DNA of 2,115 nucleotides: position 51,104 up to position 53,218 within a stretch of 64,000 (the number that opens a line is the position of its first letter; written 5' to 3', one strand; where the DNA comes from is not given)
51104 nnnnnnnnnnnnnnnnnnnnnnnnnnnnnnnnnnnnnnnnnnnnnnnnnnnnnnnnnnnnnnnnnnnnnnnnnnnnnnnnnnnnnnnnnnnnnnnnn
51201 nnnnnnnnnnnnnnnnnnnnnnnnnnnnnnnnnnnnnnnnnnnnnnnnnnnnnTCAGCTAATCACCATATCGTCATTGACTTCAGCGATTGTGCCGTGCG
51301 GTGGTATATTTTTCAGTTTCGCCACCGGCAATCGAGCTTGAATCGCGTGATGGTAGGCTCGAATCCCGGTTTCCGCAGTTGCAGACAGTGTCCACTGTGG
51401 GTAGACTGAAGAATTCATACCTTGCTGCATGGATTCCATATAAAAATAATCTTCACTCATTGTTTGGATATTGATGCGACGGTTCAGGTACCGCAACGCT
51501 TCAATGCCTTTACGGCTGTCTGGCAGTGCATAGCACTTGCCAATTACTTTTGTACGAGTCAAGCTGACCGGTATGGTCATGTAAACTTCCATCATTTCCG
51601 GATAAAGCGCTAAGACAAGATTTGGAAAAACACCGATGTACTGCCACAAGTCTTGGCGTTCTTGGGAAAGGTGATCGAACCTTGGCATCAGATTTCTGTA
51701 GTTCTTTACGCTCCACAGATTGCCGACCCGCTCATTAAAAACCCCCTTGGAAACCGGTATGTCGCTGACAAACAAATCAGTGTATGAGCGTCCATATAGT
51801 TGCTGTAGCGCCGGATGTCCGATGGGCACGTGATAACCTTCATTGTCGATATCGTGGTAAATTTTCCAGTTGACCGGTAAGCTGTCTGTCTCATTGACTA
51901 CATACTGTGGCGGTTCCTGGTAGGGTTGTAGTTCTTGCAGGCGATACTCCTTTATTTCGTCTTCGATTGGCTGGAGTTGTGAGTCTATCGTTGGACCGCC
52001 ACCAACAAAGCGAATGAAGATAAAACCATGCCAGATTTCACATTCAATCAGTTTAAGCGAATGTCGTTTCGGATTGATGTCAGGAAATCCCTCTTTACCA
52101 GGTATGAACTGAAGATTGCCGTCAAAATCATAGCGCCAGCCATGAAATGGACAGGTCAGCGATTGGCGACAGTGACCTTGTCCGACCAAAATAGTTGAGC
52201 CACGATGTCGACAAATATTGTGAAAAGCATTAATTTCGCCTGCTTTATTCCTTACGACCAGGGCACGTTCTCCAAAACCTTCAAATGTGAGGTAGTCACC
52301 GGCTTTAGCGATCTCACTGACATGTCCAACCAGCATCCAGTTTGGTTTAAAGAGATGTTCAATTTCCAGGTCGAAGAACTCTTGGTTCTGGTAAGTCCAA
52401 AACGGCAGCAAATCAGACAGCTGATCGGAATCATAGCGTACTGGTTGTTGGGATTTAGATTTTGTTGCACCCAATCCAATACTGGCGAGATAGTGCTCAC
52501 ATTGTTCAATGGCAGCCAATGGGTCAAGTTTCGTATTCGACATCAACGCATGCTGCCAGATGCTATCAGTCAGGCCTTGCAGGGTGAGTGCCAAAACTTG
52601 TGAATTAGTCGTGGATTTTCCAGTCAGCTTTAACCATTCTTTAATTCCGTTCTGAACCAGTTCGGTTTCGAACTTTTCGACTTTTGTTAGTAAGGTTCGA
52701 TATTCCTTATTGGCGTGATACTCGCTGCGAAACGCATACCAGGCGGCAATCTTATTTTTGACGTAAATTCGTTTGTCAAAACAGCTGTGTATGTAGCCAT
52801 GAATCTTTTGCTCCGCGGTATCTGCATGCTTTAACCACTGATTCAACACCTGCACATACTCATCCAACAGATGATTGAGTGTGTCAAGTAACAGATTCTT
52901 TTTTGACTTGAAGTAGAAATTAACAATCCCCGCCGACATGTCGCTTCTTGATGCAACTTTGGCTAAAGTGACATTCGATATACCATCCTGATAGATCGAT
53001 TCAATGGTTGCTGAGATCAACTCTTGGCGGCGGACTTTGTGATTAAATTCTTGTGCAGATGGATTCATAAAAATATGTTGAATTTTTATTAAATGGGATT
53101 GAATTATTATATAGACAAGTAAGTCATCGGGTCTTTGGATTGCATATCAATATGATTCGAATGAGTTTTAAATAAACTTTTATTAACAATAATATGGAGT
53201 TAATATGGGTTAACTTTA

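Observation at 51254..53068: A single 604-aa ORF fuses a TetR-family DNA-binding regulator to a complete Rieske oxygenase alpha subunit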

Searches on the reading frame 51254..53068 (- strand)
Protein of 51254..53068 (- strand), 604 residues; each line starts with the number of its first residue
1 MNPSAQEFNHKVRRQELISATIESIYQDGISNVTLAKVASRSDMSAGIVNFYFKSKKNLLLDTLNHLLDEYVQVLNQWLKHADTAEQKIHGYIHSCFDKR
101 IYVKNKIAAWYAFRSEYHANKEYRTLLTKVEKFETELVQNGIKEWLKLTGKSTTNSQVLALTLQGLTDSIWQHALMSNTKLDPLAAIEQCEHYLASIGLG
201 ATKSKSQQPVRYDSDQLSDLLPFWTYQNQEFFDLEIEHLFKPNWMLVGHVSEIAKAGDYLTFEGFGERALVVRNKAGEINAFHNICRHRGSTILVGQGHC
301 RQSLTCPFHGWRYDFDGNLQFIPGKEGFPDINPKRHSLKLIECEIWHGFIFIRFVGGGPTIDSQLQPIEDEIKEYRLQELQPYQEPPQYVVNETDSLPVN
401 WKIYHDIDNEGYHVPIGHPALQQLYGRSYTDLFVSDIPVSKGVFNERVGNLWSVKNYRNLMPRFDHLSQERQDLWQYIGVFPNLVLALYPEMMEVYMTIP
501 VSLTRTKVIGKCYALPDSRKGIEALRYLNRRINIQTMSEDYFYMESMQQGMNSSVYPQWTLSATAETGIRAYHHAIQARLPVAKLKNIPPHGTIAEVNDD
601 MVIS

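Call 3: search_protein_families(library=pfam, proteins=[window:51254-53068:-], max_evalue=0.01)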
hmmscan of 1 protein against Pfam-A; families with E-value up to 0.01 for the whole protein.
window:51254-53068:- (604 aa): 4 families
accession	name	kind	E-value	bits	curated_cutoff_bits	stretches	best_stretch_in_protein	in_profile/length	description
PF00848.25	Ring_hydroxyl_A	-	3.4e-29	102.7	24.9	1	397-580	14-206/208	Ring hydroxylating alpha subunit (catalytic domain)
PF00355.32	Rieske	-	8.3e-20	70.9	20.3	1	243-326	1-82/88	Rieske [2Fe-2S] domain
PF00440.29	TetR_N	-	2.8e-08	33.8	24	1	17-61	1-45/47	Bacterial regulatory proteins, tetR family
PF13977.11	TetR_C_6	-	5.3e-05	23.8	27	1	89-197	5-113/115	BetI-type transcriptional repressor, C-terminal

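Call 4: search_protein_families(library=ncbifam, proteins=[window:51254-53068:-], max_evalue=0.01)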
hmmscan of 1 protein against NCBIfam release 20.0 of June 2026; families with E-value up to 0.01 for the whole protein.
window:51254-53068:- (604 aa): 25 families
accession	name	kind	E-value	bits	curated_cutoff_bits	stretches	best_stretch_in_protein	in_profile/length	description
NF058607.1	GlBtMonoOxGbcA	equivalog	1.9e-39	135.3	670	1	220-422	32-226/420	glycine betaine monooxygenase oxygenase subunit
TIGR03384.1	betaine_BetI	equivalog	8.6e-31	107.1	201.3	1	11-195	7-186/189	choline-binding transcriptional repressor BetI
NF001978.0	PRK00767.1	equivalog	4e-29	101.8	118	1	10-195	7-188/197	transcriptional regulator BetI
TIGR03229.1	benzo_1_2_benA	equivalog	1.6e-24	86.6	780.95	1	226-418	21-215/433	benzoate 1,2-dioxygenase large subunit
NF042946.1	3PPDioc_HcaE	equivalog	3.7e-24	85.6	830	1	225-366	20-164/450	3-phenylpropionate/cinnamic acid dioxygenase subunit alpha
TIGR03228.1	anthran_1_2_A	equivalog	2.5e-21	75.9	671.9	1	227-416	22-211/438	anthranilate 1,2-dioxygenase large subunit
NF041684.1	ant_diox_AndAc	equivalog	1.2e-20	73.5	750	1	209-418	12-222/418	anthranilate 1,2-dioxygenase large subunit AndAc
NF053878.1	FATransRegFadRBac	equivalog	5.8e-10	39.2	200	1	15-193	6-183/190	fatty acid metabolism transcriptional regulator FadR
NF051852.1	efflux_TF_MtrR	exception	3.1e-06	27.1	280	1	13-99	11-98/205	multidrug efflux system transcriptional repressor MtrR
NF037937.1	septum_RefZ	equivalog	4.3e-06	26.8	180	1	14-88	1-77/195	forespore capture DNA-binding protein RefZ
NF053731.1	TransRegFasRMycb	equivalog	9.8e-06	25.5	330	1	10-120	9-117/199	HTH-type transcriptional activator FasR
TIGR03613.1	RutR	equivalog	1.4e-05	25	368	1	11-94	7-89/202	pyrimidine utilization regulatory protein R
NF007430.0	PRK09975.1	equivalog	4.2e-05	22.8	274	1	13-60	12-59/220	acrEF/envCD operon transcriptional regulator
NF052579.1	BetMthstMoxSdmAMthl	equivalog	6.8e-05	22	600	1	250-319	23-91/351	4beta-methylsterol monooxygenase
NF011572.0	PRK14996.1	equivalog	8.1e-05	22.6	144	1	9-82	5-77/192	TetR family transcriptional regulator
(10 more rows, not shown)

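Call 8: find_homologous_proteins(query=window:51254-53068:-, max_evalue=1e-10)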
Query window:51254-53068:- (604 aa): 2886 proteins with E <= 1e-10 among 7613 candidates; the best 120 are listed.
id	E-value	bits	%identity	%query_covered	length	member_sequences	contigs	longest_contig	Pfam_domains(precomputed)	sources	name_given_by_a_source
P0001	0.0e+0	1418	100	100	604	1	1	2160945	PF00440.30,PF00355.33,PF00848.26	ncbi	-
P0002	0.0e+0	1127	79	100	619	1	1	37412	PF00440.30,PF00355.33,PF00848.26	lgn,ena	-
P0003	0.0e+0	1055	74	100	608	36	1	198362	PF00440.30,PF00355.33,PF00848.26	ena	-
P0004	0.0e+0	1025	71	100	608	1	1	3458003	PF00440.30,PF00355.33,PF00848.26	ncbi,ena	-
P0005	1.6e-268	910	64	98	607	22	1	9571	PF13977.12,PF00355.33,PF00848.26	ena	-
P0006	8.1e-267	905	64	100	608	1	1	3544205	PF13977.12,PF00440.30,PF00355.33,PF00848.26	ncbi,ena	-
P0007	1.9e-265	900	64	98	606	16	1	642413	PF13977.12,PF00440.30,PF00355.33,PF00848.26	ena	-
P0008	4.1e-257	873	61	98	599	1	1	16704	PF13977.12,PF00440.30,PF00355.33,PF00848.26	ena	-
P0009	6.2e-254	862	61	98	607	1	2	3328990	PF13977.12,PF00440.30,PF00355.33,PF00848.26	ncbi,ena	-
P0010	4.7e-251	853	63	97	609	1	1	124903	PF13977.12,PF00355.33,PF00848.26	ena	-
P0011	1.5e-234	798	65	83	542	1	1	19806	PF13977.12,PF00355.33,PF00848.26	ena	-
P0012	1.5e-225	769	55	98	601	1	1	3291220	PF13977.12,PF00355.33,PF00848.26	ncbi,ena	-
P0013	2.6e-224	764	55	98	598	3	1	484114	PF13977.12,PF00440.30,PF00355.33,PF00848.26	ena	-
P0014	1.5e-221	755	54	97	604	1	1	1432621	PF13977.12,PF00355.33,PF00848.26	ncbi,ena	-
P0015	8.7e-221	753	55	98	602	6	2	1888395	PF13977.12,PF00440.30,PF00355.33,PF00848.26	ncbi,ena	-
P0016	3.9e-219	747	55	98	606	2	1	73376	PF13977.12,PF00440.30,PF00355.33,PF00848.26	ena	-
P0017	1.5e-217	742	54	98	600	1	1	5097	PF13977.12,PF00440.30,PF00355.33,PF00848.26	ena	-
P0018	3.4e-216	738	54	98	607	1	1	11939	PF13977.12,PF00355.33,PF00848.26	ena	-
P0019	3.6e-216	738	54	98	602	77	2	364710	PF13977.12,PF00440.30,PF00355.33,PF00848.26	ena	-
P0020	1.4e-213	729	53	98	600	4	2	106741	PF13977.12,PF00440.30,PF00355.33,PF00848.26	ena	-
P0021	1.6e-213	729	52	98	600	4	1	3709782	PF13977.12,PF00440.30,PF00355.33,PF00848.26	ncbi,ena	-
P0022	2.8e-213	728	53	98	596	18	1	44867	PF13977.12,PF00440.30,PF00355.33,PF00848.26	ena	-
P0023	1.6e-210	719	52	99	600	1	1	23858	PF13977.12,PF00440.30,PF00355.33,PF00848.26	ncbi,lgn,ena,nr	ncbi:MAG: transcriptional regulator BetI [Acidiferrobacterales bacterium]|nr:transcriptional regulat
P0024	1.3e-209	716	53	98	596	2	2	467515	PF13977.12,PF00440.30,PF00355.33,PF00848.26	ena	-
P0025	3.6e-205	701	51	98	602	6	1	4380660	PF13977.12,PF00440.30,PF00355.33,PF00848.26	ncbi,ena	-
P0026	7.4e-203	694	71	64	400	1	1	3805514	PF00355.33,PF00848.26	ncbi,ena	-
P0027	1.5e-202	693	51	98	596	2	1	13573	PF13977.12,PF00440.30,PF00355.33,PF00848.26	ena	-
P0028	9.9e-201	687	50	97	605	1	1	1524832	PF13977.12,PF00440.30,PF00355.33,PF00848.26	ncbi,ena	-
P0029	3.8e-200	685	49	98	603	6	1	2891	PF13977.12,PF00440.30,PF00355.33,PF00848.26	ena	-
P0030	3.6e-184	632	48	99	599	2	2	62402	PF13977.12,PF00440.30,PF00355.33,PF00848.26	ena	-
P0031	4.7e-183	628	46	99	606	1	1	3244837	PF13977.12,PF00440.30,PF00355.33,PF00848.26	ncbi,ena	-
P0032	1.1e-181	624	47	98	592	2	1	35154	PF13977.12,PF00440.30,PF00355.33,PF00848.26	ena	-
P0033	3.1e-180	619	46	100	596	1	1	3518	PF13977.12,PF00440.30,PF00355.33,PF00848.26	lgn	-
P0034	4.4e-171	589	59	69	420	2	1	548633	PF00355.33,PF00848.26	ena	-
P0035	1.2e-168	581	45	98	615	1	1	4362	PF13977.12,PF00440.30,PF00355.33,PF00848.26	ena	-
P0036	2.0e-168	580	44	99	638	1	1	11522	PF13977.12,PF00440.30,PF00355.33,PF00848.26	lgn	-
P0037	5.4e-167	575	45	98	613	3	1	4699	PF13977.12,PF00440.30,PF00355.33,PF00848.26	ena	-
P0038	5.5e-165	568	44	98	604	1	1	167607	PF13977.12,PF00440.30,PF00355.33,PF00848.26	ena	-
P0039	2.0e-164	567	44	100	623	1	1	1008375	PF13977.12,PF00440.30,PF00355.33,PF00848.26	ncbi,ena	-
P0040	1.0e-163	564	44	98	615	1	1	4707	PF13977.12,PF00440.30,PF00355.33,PF00848.26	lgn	-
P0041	1.7e-163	564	44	99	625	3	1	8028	PF13977.12,PF00440.30,PF00355.33,PF00848.26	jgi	jgi:phenylpropionate dioxygenase-like ring-hydroxylating dioxygenase large terminal subunit/AcrR fam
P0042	2.7e-163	563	45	98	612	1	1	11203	PF13977.12,PF00440.30,PF00355.33,PF00848.26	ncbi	ncbi:MAG: SRPBCC family protein [bacterium]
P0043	3.4e-162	559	44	98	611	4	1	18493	PF13977.12,PF00440.30,PF00355.33,PF00848.26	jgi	-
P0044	3.3e-161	556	44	98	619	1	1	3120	PF13977.12,PF00440.30,PF00355.33,PF00848.26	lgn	-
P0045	4.5e-161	556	44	98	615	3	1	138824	PF13977.12,PF00440.30,PF00355.33,PF00848.26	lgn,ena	-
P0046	1.6e-160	554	44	98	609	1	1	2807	PF13977.12,PF00440.30,PF00355.33,PF00848.26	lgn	-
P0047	3.3e-160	553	41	99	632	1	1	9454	PF13977.12,PF00440.30,PF00355.33,PF00848.26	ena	-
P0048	4.8e-160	552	43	98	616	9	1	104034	PF13977.12,PF00440.30,PF00355.33,PF00848.26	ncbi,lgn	-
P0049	6.1e-160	552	44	98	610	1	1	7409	PF13977.12,PF00440.30,PF00355.33,PF00848.26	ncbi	-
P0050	1.7e-159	550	43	97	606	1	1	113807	PF13977.12,PF00440.30,PF00355.33,PF00848.26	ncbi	-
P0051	3.3e-159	549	44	98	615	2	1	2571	PF13977.12,PF00440.30,PF00355.33,PF00848.26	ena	-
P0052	4.2e-159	549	43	99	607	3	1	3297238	PF13977.12,PF00440.30,PF00355.33,PF00848.26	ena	-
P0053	4.9e-159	549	43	99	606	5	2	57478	PF13977.12,PF00440.30,PF00355.33,PF00848.26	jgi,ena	-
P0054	7.9e-159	548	43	99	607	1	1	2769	PF13977.12,PF00440.30,PF00355.33,PF00848.26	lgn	-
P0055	9.8e-159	548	42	99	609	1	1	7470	PF13977.12,PF00440.30,PF00355.33,PF00848.26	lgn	-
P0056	2.7e-158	546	43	99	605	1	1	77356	PF13977.12,PF00440.30,PF00355.33,PF00848.26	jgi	jgi:phenylpropionate dioxygenase-like ring-hydroxylating dioxygenase large terminal subunit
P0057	4.3e-158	546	43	98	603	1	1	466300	PF13977.12,PF00440.30,PF00355.33,PF00848.26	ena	-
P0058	4.3e-158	546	43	98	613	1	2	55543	PF13977.12,PF00440.30,PF00355.33,PF00848.26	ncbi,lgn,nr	ncbi:MAG: hypothetical protein DHS20C01_25920 [marine bacterium B5-7]|nr:MAG: hypothetical protein D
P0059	1.1e-157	544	42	97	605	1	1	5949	PF13977.12,PF00440.30,PF00355.33,PF00848.26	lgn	-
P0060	4.4e-157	542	58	64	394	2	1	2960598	PF00355.33,PF00848.26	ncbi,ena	-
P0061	6.7e-157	542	44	98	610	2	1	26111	PF13977.12,PF00440.30,PF00355.33,PF00848.26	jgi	jgi:phenylpropionate dioxygenase-like ring-hydroxylating dioxygenase large terminal subunit/AcrR fam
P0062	7.7e-157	542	44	98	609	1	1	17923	PF13977.12,PF00440.30,PF00355.33,PF00848.26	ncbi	-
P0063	1.0e-156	541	43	98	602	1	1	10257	PF13977.12,PF00440.30,PF00355.33,PF00848.26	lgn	-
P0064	2.7e-156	540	42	99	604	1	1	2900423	PF13977.12,PF00440.30,PF00355.33,PF00848.26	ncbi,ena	-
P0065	6.0e-156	539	43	100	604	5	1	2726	PF13977.12,PF00440.30,PF00355.33,PF00848.26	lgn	-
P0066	8.9e-156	538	43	97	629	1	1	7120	PF13977.12,PF00440.30,PF00355.33,PF00848.26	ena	-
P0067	2.8e-155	536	43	98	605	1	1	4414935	PF13977.12,PF00440.30,PF00355.33,PF00848.26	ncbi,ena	-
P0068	3.6e-155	536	41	99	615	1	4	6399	PF13977.12,PF00440.30,PF00355.33,PF00848.26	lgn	-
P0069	6.4e-155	535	43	98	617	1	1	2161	PF13977.12,PF00440.30,PF00355.33,PF00848.26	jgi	-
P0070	7.7e-155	535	42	99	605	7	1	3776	PF13977.12,PF00440.30,PF00355.33,PF00848.26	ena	-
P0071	1.3e-154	534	42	98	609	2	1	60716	PF13977.12,PF00440.30,PF00355.33,PF00848.26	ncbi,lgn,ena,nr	ncbi:MAG: Rieske 2Fe-2S domain-containing protein [Gammaproteobacteria bacterium]|nr:Rieske 2Fe-2S d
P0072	1.5e-154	534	43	98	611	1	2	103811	PF13977.12,PF00440.30,PF00355.33,PF00848.26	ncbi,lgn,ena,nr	ncbi:MAG: Rieske 2Fe-2S domain-containing protein [Gammaproteobacteria bacterium]|nr:Rieske 2Fe-2S d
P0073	2.8e-154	533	42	98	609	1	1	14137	PF13977.12,PF00440.30,PF00355.33,PF00848.26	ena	-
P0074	3.0e-154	533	42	99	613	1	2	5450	PF13977.12,PF00440.30,PF00355.33,PF00848.26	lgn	-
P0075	5.7e-154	532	42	98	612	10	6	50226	PF13977.12,PF00440.30,PF00355.33,PF00848.26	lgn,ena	-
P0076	1.3e-153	531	42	98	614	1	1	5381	PF13977.12,PF00440.30,PF00355.33,PF00848.26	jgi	jgi:phenylpropionate dioxygenase-like ring-hydroxylating dioxygenase large terminal subunit/AcrR fam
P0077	1.7e-153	531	42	98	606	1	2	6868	PF13977.12,PF00440.30,PF00355.33,PF00848.26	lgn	-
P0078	1.8e-153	530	42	98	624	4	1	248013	PF13977.12,PF00440.30,PF00355.33,PF00848.26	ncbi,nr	ncbi:MAG: Rieske 2Fe-2S domain-containing protein [Gammaproteobacteria bacterium]|nr:Rieske 2Fe-2S d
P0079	2.2e-153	530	43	99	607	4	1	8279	PF13977.12,PF00440.30,PF00355.33,PF00848.26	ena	-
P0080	2.9e-153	530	43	97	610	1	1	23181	PF13977.12,PF00440.30,PF00355.33,PF00848.26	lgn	-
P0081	3.3e-153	530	41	100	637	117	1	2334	PF13977.12,PF00440.30,PF00355.33,PF00848.26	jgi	jgi:phenylpropionate dioxygenase-like ring-hydroxylating dioxygenase large terminal subunit/AcrR fam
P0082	5.0e-153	529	41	98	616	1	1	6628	PF13977.12,PF00440.30,PF00355.33,PF00848.26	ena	-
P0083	5.5e-153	529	41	98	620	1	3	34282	PF13977.12,PF00440.30,PF00355.33,PF00848.26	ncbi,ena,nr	ncbi:MAG: Rieske 2Fe-2S domain-containing protein [Proteobacteria bacterium]|nr:Rieske 2Fe-2S domain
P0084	6.0e-153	529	41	98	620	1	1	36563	PF13977.12,PF00440.30,PF00355.33,PF00848.26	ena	-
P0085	7.2e-153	528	42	98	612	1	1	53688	PF13977.12,PF00440.30,PF00355.33,PF00848.26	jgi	jgi:phenylpropionate dioxygenase-like ring-hydroxylating dioxygenase large terminal subunit/AcrR fam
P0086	9.7e-153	528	41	97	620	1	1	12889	PF13977.12,PF00440.30,PF00355.33,PF00848.26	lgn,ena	-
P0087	1.0e-152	528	41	98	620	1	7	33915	PF13977.12,PF00440.30,PF00355.33,PF00848.26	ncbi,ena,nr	ncbi:MAG: Rieske 2Fe-2S domain-containing protein [Proteobacteria bacterium]|nr:Rieske 2Fe-2S domain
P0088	1.0e-152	528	41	98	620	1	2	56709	PF13977.12,PF00440.30,PF00355.33,PF00848.26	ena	-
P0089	1.1e-152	528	41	98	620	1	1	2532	PF13977.12,PF00440.30,PF00355.33,PF00848.26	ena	-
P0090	1.1e-152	528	41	98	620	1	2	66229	PF13977.12,PF00440.30,PF00355.33,PF00848.26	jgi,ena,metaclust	metaclust:\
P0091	1.2e-152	528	42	98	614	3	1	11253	PF13977.12,PF00440.30,PF00355.33,PF00848.26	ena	-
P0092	1.2e-152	528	42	98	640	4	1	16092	PF13977.12,PF00440.30,PF00355.33,PF00848.26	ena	-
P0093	1.3e-152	528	41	98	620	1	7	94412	PF13977.12,PF00440.30,PF00355.33,PF00848.26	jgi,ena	-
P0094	1.4e-152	528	43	98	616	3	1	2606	PF13977.12,PF00440.30,PF00355.33,PF00848.26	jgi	jgi:phenylpropionate dioxygenase-like ring-hydroxylating dioxygenase large terminal subunit/AcrR fam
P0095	1.4e-152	528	41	98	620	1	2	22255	PF13977.12,PF00440.30,PF00355.33,PF00848.26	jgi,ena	-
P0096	1.5e-152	527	41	98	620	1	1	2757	PF13977.12,PF00440.30,PF00355.33,PF00848.26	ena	-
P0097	1.8e-152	527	41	97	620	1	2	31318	PF13977.12,PF00440.30,PF00355.33,PF00848.26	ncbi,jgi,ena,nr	ncbi:MAG: Rieske 2Fe-2S domain-containing protein [Proteobacteria bacterium]|nr:Rieske 2Fe-2S domain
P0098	1.8e-152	527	40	98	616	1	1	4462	PF13977.12,PF00440.30,PF00355.33,PF00848.26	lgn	-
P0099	1.8e-152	527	42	98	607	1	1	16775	PF13977.12,PF00440.30,PF00355.33,PF00848.26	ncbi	-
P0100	1.8e-152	527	41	97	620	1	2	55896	PF13977.12,PF00440.30,PF00355.33,PF00848.26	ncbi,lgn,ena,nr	ncbi:MAG: Rieske 2Fe-2S domain-containing protein [Proteobacteria bacterium]|nr:Rieske 2Fe-2S domain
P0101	1.9e-152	527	41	98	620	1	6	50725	PF13977.12,PF00440.30,PF00355.33,PF00848.26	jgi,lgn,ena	-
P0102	2.1e-152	527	41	98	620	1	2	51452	PF13977.12,PF00440.30,PF00355.33,PF00848.26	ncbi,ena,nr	ncbi:MAG: Rieske 2Fe-2S domain-containing protein [Proteobacteria bacterium]|nr:Rieske 2Fe-2S domain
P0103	2.4e-152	527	41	98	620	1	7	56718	PF13977.12,PF00440.30,PF00355.33,PF00848.26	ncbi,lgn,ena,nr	ncbi:MAG: Rieske 2Fe-2S domain-containing protein [Proteobacteria bacterium]|nr:Rieske 2Fe-2S domain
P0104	2.4e-152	527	41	98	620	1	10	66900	PF13977.12,PF00440.30,PF00355.33,PF00848.26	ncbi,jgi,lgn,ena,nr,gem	ncbi:MAG: Rieske 2Fe-2S domain-containing protein [Proteobacteria bacterium]|nr:Rieske 2Fe-2S domain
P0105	2.6e-152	527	41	98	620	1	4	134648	PF13977.12,PF00440.30,PF00355.33,PF00848.26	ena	-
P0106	2.7e-152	527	41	98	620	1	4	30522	PF13977.12,PF00440.30,PF00355.33,PF00848.26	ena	-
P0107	3.4e-152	526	40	98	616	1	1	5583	PF13977.12,PF00440.30,PF00355.33,PF00848.26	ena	-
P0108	3.4e-152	526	41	97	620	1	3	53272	PF13977.12,PF00440.30,PF00355.33,PF00848.26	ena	-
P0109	3.4e-152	526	40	98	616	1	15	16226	PF13977.12,PF00440.30,PF00355.33,PF00848.26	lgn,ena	-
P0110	3.5e-152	526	40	98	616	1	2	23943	PF13977.12,PF00440.30,PF00355.33,PF00848.26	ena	-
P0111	3.5e-152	526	40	98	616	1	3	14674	PF13977.12,PF00440.30,PF00355.33,PF00848.26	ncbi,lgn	-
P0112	4.0e-152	526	41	98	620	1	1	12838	PF13977.12,PF00440.30,PF00355.33,PF00848.26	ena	-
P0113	4.2e-152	526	41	97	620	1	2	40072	PF13977.12,PF00440.30,PF00355.33,PF00848.26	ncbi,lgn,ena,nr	ncbi:MAG: Rieske 2Fe-2S domain-containing protein [Proteobacteria bacterium]|nr:Rieske 2Fe-2S domain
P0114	4.3e-152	526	41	97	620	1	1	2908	PF13977.12,PF00440.30,PF00355.33,PF00848.26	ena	-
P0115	4.6e-152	526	41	98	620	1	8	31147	PF13977.12,PF00440.30,PF00355.33,PF00848.26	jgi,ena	-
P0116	5.9e-152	525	42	98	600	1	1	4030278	PF13977.12,PF00440.30,PF00355.33,PF00848.26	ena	-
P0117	6.3e-152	525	40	98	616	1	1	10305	PF13977.12,PF00440.30,PF00355.33,PF00848.26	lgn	-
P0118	6.4e-152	525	40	98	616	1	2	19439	PF13977.12,PF00440.30,PF00355.33,PF00848.26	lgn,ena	-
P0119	6.5e-152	525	40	98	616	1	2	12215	PF13977.12,PF00440.30,PF00355.33,PF00848.26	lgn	-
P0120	7.3e-152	525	40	100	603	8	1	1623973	PF13977.12,PF00440.30,PF00355.33,PF00848.26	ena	-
